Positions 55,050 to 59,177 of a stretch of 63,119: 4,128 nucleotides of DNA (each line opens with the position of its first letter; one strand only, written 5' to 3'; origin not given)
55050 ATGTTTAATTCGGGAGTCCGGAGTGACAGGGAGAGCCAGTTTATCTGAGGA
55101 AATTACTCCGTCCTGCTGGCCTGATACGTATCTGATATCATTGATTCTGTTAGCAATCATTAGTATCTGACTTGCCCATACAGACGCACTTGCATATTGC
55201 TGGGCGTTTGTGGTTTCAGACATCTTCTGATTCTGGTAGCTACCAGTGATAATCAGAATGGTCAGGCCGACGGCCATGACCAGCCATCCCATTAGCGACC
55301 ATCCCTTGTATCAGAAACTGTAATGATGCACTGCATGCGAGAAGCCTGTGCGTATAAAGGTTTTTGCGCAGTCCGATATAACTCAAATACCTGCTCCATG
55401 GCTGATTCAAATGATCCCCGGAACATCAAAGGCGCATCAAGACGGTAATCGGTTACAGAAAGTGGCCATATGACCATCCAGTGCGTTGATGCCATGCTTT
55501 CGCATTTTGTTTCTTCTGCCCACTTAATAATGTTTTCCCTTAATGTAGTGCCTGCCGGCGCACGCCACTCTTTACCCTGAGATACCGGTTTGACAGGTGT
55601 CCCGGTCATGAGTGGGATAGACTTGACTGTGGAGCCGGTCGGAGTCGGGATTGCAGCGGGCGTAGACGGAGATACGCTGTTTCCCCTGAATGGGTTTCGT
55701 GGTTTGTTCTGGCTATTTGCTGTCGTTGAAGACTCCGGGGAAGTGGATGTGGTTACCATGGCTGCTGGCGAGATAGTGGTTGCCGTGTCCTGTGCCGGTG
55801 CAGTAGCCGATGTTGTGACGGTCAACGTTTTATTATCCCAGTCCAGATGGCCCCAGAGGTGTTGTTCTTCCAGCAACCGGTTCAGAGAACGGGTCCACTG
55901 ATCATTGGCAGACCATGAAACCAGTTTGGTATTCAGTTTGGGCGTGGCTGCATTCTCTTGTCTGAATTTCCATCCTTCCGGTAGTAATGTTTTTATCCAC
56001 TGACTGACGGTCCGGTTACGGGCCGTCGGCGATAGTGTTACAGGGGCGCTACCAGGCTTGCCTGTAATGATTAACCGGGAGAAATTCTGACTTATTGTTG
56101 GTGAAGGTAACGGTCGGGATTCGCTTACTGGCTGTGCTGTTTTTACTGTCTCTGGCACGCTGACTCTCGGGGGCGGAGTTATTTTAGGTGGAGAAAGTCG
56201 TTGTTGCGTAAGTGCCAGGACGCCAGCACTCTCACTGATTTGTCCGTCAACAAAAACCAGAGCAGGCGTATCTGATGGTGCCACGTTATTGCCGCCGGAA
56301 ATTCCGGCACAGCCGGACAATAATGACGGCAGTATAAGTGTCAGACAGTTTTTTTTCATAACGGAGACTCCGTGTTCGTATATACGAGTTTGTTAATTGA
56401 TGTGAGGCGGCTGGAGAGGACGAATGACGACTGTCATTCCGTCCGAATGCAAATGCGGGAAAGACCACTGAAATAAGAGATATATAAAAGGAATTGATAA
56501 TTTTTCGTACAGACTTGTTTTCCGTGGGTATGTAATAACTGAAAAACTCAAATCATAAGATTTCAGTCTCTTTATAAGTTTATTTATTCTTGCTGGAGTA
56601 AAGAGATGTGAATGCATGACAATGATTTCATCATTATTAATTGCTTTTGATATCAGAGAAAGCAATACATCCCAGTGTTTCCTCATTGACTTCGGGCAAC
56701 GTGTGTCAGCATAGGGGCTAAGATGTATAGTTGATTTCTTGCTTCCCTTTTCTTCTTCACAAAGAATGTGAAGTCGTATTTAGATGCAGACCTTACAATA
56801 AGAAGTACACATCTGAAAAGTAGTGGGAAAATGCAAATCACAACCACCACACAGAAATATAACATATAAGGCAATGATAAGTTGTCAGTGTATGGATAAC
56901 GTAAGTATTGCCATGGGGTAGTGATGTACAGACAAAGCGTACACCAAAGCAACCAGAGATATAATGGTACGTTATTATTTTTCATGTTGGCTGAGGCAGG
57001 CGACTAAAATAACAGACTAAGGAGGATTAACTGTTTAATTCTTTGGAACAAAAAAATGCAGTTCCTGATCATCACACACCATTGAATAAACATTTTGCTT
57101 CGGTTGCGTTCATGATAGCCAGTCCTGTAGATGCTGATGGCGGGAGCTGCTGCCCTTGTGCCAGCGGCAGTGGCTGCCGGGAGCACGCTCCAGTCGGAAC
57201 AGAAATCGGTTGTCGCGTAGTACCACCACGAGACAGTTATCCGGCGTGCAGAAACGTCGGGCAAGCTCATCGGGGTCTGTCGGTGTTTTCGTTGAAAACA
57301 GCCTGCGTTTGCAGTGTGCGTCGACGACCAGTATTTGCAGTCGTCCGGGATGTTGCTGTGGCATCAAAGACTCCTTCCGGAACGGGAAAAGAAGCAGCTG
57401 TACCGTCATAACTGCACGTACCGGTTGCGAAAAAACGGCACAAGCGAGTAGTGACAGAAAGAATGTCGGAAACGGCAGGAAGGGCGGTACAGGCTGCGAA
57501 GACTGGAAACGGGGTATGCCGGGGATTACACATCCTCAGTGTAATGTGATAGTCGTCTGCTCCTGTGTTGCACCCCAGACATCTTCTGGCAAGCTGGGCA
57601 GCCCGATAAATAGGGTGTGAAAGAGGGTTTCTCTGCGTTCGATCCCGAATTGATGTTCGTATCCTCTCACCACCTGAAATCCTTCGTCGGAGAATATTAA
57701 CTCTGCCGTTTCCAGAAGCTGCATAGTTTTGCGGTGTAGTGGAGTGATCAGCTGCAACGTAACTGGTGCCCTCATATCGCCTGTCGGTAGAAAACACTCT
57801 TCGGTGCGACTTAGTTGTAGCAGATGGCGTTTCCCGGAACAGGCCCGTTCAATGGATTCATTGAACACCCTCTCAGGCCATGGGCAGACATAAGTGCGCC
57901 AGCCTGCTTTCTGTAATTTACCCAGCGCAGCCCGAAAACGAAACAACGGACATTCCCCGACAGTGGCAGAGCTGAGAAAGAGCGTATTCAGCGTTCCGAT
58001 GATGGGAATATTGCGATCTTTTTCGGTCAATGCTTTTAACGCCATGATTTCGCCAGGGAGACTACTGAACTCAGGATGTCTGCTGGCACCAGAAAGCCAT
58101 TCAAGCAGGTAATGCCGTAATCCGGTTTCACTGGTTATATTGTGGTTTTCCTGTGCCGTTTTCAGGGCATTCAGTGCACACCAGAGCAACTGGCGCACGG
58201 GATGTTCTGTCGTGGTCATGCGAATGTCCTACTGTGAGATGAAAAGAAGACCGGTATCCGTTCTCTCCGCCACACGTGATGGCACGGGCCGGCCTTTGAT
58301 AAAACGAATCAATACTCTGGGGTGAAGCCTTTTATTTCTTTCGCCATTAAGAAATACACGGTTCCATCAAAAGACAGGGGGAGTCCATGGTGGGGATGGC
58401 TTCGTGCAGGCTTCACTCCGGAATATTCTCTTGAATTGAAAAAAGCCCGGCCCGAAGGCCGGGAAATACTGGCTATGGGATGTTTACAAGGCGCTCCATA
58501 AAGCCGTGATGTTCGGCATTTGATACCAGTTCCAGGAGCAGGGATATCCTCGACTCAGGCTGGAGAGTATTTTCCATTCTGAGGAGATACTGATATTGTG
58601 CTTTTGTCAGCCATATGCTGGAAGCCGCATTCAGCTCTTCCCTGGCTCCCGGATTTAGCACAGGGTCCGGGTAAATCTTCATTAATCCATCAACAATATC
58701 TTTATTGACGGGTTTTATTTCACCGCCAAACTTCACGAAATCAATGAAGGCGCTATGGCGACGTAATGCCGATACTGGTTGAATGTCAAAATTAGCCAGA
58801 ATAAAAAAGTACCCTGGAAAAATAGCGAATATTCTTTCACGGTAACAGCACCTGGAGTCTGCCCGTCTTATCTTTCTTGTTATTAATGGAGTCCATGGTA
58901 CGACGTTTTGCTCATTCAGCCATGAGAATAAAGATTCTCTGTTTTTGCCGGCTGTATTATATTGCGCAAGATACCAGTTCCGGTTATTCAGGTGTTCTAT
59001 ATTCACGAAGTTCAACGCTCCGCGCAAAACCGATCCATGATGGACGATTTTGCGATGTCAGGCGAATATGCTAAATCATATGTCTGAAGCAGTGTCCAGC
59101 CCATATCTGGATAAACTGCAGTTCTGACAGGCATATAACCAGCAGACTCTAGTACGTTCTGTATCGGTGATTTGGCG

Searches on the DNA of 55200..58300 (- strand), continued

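Call 15: get_annotated_region(hit=H57, flank=3000)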
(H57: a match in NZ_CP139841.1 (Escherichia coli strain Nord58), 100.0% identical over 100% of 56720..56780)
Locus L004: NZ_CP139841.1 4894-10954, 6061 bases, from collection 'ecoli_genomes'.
description: Escherichia coli strain Nord58 plasmid pNORD58_3, complete sequence
organism: Escherichia coli strain Nord58 (NCBI taxid 562)
replicon: plasmid pNORD58_3; assembly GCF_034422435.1
host: Homo sapiens; source: -; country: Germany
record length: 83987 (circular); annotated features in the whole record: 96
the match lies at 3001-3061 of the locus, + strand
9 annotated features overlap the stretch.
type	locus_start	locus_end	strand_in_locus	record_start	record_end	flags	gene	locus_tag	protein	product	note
CDS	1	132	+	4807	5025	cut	-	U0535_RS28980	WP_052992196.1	ash family protein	-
CDS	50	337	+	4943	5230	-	-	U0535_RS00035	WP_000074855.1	helix-turn-helix transcriptional regulator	-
CDS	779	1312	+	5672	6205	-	-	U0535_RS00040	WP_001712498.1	transcription termination/antitermination NusG family protein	-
CDS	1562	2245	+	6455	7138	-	-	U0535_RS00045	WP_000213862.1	conjugal transfer protein TraC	-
CDS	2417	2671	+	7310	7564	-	-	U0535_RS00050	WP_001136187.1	PilI type IV pilus biogenesis protein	-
CDS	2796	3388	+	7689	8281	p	-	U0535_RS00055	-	pili assembly chaperone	frameshifted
CDS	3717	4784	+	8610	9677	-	pilL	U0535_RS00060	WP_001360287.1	type IV pilus biogenesis lipoprotein PilL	-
CDS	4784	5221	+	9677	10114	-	pilM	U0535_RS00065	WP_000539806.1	type IV pilus biogenesis protein PilM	-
CDS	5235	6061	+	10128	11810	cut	-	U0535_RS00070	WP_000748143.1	PilN family type IVB pilus formation outer membrane protein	-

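Call 16: get_annotated_region(hit=H56, flank=3000)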
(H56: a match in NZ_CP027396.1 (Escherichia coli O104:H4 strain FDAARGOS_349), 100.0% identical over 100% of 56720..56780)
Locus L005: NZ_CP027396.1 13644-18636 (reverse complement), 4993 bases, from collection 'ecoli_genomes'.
description: Escherichia coli O104:H4 strain FDAARGOS_349 plasmid unnamed3
organism: Escherichia coli O104:H4 strain FDAARGOS_349 (NCBI taxid 1038927)
replicon: plasmid unnamed3; assembly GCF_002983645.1
host: Homo sapiens; source: stool; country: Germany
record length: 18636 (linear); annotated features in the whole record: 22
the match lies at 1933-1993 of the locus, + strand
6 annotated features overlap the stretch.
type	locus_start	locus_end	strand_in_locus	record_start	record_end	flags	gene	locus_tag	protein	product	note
CDS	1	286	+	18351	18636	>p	-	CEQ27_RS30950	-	transcription termination factor NusG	frameshifted; incomplete; too short partial abutting assembly gap; missing N-terminus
CDS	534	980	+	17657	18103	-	-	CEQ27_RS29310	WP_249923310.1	hypothetical protein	-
CDS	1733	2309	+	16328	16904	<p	-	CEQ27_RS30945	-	pili assembly chaperone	frameshifted; incomplete; partial in the middle of a contig; missing C-terminus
CDS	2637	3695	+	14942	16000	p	pilL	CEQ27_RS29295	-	type IV pilus biogenesis lipoprotein PilL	frameshifted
CDS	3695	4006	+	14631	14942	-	pilM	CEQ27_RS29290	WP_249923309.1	type IV pilus biogenesis protein PilM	-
CDS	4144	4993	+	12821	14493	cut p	-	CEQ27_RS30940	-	PilN family type IVB pilus formation outer membrane protein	frameshifted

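Call 43: search_dna_similar(query=window:57040-57140:-, collection=plasmids, mode=near, max_rows=10, rows=spread)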
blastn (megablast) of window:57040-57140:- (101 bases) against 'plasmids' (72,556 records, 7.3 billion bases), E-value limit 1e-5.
Records with a match: 456; places in all: 461; records where one place covers at least 80% of the query: 251.
Best place of each record, by identity: >=99% 415; 95-99% 41.
By first word of the organism name: Escherichia 245; Salmonella 185; Shigella 20; Citrobacter 3; Klebsiella 2; Apirhabdus 1.
By predicted mobility (MOB-suite, as given by PLSDB): conjugative 441; non-mobilizable 12; mobilizable 3.
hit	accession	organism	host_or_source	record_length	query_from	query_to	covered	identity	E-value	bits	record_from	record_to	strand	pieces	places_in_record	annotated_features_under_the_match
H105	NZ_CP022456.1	Shigella sonnei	Homo sapiens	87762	1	101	100%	100.0%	2e-45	187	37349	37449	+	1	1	PilI type IV pilus biogenesis protein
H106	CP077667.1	Salmonella enterica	pure culture,chicken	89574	1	101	100%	100.0%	2e-45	187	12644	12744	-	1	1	none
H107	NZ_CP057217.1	Escherichia fergusonii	culture,Pooled sheep faecal samples ...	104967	1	101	100%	100.0%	2e-45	187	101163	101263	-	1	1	PilI type IV pilus biogenesis protein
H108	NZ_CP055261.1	Escherichia coli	chicken,chaohu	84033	1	101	100%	100.0%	2e-45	187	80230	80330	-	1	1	PilI type IV pilus biogenesis protein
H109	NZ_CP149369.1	Salmonella enterica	Homo sapiens,single cell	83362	1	101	100%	100.0%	2e-45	187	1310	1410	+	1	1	PilI type IV pilus biogenesis protein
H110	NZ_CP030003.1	Salmonella enterica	-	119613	1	57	56%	100.0%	5e-21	106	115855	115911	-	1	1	PilI type IV pilus biogenesis protein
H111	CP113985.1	Salmonella enterica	Homo sapiens,human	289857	1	57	56%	100.0%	5e-21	106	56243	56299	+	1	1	PilI type IV pilus biogenesis protein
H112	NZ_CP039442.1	Salmonella enterica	chicken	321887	1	57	56%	100.0%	5e-21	106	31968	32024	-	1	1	PilI type IV pilus biogenesis protein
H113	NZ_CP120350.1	Salmonella enterica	environmental,State of Palestine: West ...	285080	1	57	56%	100.0%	5e-21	106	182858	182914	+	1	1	PilI type IV pilus biogenesis protein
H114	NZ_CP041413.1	Escherichia coli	goat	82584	1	57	56%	98.2%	8e-19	99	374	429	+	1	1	none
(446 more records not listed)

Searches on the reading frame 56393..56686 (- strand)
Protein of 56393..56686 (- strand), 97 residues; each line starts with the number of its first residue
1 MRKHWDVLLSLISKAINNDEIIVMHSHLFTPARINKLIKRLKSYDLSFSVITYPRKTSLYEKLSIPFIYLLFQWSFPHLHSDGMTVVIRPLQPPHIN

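Call 5: search_protein_families(library=pfam, proteins=[window:56393-56686:-], max_evalue=1)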
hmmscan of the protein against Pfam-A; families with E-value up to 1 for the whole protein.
window:56393-56686:- (97 aa): 2 families
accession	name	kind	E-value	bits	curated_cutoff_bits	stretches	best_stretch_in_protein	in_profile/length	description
PF01371.25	Trp_repressor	-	0.018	15.5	27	1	3-42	1-40/88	Trp repressor protein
PF18152.6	DAHP_snth_FXD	-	0.1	12.8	27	1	21-51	2-31/67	DAHP synthase ferredoxin-like domain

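Call 6: search_protein_families(library=ncbifam, proteins=[window:56393-56686:-], max_evalue=1)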
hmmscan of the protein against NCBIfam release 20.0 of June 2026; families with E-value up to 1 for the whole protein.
window:56393-56686:- (97 aa): 2 families
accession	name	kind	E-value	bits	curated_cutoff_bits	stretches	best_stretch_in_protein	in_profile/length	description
TIGR02764.1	spore_ybaN_pdaB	equivalog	0.055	13.2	237.4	1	8-51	141-187/191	polysaccharide deacetylase family sporulation protein PdaB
TIGR01321.1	TrpR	equivalog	0.19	12.2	67.25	1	3-44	7-48/94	trp operon repressor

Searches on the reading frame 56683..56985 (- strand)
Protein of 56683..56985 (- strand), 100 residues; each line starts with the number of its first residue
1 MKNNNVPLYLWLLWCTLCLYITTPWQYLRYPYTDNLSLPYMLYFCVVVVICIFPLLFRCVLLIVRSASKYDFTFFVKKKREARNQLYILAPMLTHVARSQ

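Call 5: search_protein_families(library=pfam, proteins=[window:56683-56985:-], max_evalue=1)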
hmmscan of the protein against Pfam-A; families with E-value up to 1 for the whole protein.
window:56683-56985:- (100 aa): 2 families
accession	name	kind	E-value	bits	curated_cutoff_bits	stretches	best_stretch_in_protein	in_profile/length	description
PF13493.11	DUF4118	-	0.024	14.9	28.4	1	13-75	2-63/107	Domain of unknown function (DUF4118)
PF14802.11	TMEM192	-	0.15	11.6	25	1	4-63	103-163/236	TMEM192 family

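Call 6: search_protein_families(library=ncbifam, proteins=[window:56683-56985:-], max_evalue=1)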
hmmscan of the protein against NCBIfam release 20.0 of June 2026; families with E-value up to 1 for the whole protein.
window:56683-56985:- (100 aa): 1 family
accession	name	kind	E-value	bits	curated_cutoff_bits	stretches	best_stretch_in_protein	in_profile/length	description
NF033218.1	anchor_AmaP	equivalog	0.15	11.8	55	1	21-66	30-73/166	alkaline shock response membrane anchor protein AmaP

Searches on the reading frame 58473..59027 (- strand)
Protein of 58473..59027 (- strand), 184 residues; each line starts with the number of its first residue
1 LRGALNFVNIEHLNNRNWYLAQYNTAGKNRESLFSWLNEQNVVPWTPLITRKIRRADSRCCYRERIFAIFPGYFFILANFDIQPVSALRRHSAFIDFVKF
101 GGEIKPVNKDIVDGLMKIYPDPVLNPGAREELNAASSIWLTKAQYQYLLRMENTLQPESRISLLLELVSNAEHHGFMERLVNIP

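Call 5: search_protein_families(library=pfam, proteins=[window:58473-59027:-], max_evalue=1)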
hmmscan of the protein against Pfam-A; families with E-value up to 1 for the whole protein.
window:58473-59027:- (184 aa): 1 family
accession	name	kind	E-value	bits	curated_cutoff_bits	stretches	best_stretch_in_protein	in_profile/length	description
PF02357.24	NusG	-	0.00021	22.2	22.2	1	17-114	2-91/93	Transcription termination factor nusG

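Call 6: search_protein_families(library=ncbifam, proteins=[window:58473-59027:-], max_evalue=1)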
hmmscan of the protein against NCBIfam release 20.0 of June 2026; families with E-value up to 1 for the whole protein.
window:58473-59027:- (184 aa): 3 families
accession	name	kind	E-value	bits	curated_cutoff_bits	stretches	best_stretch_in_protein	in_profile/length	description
TIGR01955.1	RfaH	equivalog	8.6e-11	42.1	144.5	1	18-174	1-151/159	transcription/translation regulatory transformer protein RfaH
NF006534.0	PRK09014.1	equivalog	3.5e-09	36.8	124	1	16-171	2-149/162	transcription/translation regulatory transformer protein RfaH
NF033641.1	antiterm_LoaP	exception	0.0035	17.5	125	1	56-117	38-100/166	antiterminator LoaP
